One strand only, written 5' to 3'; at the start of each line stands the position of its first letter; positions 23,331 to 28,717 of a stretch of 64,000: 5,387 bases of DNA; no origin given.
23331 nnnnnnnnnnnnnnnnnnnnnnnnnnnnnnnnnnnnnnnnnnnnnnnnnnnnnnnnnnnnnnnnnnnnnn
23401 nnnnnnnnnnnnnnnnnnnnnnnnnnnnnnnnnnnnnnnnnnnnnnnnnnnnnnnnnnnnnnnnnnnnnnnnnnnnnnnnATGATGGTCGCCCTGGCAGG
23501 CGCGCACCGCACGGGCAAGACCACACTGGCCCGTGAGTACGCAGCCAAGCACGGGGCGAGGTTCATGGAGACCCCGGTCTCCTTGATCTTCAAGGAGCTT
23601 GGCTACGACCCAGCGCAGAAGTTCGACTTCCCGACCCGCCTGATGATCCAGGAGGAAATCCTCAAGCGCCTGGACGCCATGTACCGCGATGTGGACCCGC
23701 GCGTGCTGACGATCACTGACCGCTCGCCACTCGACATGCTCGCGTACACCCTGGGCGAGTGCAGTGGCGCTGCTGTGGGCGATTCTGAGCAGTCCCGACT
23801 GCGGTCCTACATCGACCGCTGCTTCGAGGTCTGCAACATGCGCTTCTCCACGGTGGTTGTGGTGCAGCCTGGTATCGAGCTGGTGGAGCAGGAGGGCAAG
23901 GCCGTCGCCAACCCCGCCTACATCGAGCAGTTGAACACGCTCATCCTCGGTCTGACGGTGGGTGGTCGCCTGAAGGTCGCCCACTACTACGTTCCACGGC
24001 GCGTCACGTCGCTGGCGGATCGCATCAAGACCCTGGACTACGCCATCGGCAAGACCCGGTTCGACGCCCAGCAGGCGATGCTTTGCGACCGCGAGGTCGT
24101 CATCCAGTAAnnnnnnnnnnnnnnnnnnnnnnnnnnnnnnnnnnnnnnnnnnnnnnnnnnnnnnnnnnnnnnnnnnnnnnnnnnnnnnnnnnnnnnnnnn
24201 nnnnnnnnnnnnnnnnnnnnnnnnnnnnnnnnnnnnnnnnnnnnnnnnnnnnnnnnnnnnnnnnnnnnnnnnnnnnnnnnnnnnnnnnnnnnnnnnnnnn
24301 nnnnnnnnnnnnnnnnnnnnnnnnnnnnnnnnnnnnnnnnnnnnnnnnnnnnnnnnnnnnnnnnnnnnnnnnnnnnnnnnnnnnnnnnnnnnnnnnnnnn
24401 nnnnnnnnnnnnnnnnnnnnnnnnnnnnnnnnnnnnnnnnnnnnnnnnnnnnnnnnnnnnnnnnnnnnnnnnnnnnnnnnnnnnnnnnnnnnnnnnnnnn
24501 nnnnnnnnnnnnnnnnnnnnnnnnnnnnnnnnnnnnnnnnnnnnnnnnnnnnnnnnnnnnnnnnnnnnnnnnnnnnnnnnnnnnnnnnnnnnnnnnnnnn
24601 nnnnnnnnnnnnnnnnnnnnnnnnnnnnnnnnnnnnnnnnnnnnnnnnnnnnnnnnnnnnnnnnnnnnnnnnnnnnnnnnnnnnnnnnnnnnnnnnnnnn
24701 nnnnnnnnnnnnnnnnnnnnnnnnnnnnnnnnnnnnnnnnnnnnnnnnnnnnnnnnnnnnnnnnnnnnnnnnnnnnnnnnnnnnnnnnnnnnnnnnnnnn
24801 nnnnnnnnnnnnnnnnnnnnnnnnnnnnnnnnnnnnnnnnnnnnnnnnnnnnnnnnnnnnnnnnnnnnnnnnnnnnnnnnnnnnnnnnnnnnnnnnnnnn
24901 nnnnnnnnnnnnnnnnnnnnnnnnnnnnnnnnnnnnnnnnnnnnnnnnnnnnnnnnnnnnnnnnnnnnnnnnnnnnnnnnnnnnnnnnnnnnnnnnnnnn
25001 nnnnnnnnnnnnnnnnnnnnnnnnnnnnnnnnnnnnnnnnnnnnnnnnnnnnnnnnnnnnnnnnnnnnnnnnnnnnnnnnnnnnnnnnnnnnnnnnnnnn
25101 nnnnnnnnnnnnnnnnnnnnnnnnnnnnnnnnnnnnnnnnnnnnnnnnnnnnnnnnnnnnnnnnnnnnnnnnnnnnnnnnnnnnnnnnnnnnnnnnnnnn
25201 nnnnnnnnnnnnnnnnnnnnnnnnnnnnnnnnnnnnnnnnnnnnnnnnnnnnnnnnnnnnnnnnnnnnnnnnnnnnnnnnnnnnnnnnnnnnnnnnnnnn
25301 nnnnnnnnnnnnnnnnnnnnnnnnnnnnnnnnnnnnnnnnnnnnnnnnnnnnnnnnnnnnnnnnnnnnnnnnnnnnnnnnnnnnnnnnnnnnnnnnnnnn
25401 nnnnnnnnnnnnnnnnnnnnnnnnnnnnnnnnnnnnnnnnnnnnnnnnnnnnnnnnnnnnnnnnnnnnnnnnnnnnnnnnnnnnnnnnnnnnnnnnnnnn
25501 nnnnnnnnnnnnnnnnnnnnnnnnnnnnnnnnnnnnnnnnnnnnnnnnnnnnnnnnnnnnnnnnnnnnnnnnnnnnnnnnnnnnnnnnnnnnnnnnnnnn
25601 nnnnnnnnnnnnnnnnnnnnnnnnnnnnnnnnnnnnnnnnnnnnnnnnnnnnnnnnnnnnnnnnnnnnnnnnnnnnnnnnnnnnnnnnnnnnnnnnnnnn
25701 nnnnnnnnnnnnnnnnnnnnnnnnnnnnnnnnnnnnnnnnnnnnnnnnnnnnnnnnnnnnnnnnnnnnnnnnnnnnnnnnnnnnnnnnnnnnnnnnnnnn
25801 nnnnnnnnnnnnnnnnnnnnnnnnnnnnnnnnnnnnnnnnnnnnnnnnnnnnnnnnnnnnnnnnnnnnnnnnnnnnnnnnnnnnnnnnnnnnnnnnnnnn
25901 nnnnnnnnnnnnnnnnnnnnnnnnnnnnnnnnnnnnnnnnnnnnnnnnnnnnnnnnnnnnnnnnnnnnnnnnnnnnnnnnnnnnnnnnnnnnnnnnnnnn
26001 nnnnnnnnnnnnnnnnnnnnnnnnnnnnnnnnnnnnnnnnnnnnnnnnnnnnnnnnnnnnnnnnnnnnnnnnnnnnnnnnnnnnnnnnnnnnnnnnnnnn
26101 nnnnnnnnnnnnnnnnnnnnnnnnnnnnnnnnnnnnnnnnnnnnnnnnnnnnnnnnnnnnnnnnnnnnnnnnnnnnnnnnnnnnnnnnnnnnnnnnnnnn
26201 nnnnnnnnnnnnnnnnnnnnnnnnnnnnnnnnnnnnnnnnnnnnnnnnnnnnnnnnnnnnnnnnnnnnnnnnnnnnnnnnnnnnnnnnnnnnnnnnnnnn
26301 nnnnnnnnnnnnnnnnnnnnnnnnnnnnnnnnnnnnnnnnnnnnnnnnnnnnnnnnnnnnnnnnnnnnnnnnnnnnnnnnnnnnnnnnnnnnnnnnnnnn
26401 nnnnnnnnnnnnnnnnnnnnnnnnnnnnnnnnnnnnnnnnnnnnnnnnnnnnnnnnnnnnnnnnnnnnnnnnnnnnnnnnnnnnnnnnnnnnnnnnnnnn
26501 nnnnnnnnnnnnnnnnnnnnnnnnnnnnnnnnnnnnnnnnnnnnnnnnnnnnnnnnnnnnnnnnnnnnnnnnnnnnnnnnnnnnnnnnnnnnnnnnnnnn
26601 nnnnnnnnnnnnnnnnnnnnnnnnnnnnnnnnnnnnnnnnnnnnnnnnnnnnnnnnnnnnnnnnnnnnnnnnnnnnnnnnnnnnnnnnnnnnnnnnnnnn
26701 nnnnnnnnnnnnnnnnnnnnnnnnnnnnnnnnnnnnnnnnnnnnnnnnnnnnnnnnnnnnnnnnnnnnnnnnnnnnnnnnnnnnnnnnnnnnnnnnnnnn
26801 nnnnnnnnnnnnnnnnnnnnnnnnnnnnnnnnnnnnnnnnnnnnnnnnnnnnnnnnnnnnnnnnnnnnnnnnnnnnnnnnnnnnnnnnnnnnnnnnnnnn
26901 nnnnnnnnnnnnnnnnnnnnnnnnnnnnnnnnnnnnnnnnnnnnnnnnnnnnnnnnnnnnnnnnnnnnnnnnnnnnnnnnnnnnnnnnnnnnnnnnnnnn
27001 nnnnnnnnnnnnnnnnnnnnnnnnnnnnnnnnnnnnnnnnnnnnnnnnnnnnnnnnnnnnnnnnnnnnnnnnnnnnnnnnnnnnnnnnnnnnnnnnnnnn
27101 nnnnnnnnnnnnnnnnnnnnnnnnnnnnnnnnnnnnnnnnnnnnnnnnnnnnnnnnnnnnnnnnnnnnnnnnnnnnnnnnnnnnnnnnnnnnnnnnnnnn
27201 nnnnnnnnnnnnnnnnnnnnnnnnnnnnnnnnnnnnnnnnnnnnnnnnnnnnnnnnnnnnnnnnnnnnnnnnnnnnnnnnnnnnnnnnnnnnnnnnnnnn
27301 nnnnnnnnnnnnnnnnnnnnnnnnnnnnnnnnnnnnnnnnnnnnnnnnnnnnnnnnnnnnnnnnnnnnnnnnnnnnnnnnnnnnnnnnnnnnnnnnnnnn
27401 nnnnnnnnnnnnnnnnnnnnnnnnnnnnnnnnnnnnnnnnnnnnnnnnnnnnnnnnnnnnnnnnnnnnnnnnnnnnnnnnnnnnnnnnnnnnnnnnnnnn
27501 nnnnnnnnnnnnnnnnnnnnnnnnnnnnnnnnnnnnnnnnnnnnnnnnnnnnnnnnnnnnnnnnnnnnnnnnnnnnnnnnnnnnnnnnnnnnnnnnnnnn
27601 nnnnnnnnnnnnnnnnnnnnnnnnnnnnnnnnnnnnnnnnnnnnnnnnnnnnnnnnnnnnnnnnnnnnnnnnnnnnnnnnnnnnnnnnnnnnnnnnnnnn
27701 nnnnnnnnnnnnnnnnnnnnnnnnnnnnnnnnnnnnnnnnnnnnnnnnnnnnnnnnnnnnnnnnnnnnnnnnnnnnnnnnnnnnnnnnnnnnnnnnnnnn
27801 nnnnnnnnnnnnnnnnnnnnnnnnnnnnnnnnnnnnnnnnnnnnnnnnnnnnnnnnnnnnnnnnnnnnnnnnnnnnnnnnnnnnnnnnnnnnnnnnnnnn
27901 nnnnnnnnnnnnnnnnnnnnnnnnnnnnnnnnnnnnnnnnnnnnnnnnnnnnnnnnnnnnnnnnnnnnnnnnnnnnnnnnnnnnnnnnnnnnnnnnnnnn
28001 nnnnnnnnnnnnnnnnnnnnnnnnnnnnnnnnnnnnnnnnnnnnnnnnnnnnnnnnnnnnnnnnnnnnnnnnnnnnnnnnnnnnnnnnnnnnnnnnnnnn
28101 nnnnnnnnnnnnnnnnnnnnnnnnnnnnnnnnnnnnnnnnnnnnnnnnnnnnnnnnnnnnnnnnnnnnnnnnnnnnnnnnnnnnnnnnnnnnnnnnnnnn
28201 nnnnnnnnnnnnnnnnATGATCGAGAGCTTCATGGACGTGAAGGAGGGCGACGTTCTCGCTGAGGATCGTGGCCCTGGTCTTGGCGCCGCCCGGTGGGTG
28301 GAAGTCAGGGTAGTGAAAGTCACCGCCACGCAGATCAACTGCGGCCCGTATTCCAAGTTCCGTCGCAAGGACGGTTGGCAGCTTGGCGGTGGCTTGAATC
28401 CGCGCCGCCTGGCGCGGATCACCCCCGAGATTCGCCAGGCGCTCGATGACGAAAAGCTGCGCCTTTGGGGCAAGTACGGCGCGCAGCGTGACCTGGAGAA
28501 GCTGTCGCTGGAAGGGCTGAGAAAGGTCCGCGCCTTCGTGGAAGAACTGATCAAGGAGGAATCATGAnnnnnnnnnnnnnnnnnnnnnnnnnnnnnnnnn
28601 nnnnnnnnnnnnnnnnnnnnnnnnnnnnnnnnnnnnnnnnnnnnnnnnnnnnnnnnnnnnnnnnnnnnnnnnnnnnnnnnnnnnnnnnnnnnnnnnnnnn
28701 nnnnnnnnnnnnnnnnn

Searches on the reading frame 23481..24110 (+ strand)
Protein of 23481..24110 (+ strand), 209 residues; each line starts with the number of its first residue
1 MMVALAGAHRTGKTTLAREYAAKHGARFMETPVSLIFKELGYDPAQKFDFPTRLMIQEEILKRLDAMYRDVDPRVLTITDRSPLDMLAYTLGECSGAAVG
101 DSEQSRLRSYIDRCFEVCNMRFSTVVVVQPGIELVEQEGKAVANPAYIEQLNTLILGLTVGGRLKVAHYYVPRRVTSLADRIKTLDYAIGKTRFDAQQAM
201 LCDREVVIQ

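Call 96: search_protein_families(library=pfam, max_evalue=0.01, proteins=[window:23481-24110:+])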
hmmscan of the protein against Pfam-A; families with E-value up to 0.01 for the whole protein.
window:23481-24110:+ (209 aa): 3 families
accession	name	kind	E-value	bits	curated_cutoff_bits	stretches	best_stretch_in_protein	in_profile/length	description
PF13521.12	AAA_28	-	1.5e-08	35.4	27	1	3-91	2-91/164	AAA domain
PF00004.35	AAA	-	0.0049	17.8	21.2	1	4-39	2-37/131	ATPase family associated with various cellular activities (AAA)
PF13238.12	AAA_18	-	0.0094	16.8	29.4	0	3-49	1-44/128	AAA domain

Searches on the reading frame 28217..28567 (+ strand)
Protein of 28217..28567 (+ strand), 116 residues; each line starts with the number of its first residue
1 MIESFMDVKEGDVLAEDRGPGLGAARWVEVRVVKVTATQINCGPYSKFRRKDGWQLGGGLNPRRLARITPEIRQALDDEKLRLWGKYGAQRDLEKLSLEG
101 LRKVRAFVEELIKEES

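Call 97: search_protein_families(library=pfam, max_evalue=0.01, proteins=[window:28217-28567:+])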
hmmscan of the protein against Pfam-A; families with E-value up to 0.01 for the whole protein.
window:28217-28567:+ (116 aa): 1 family
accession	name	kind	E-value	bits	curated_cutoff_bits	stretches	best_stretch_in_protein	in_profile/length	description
PF24203.1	Phage_ProQ_C_like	-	0.00029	21.9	27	1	7-109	5-110/112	Phage ProQ C-terminal-like domain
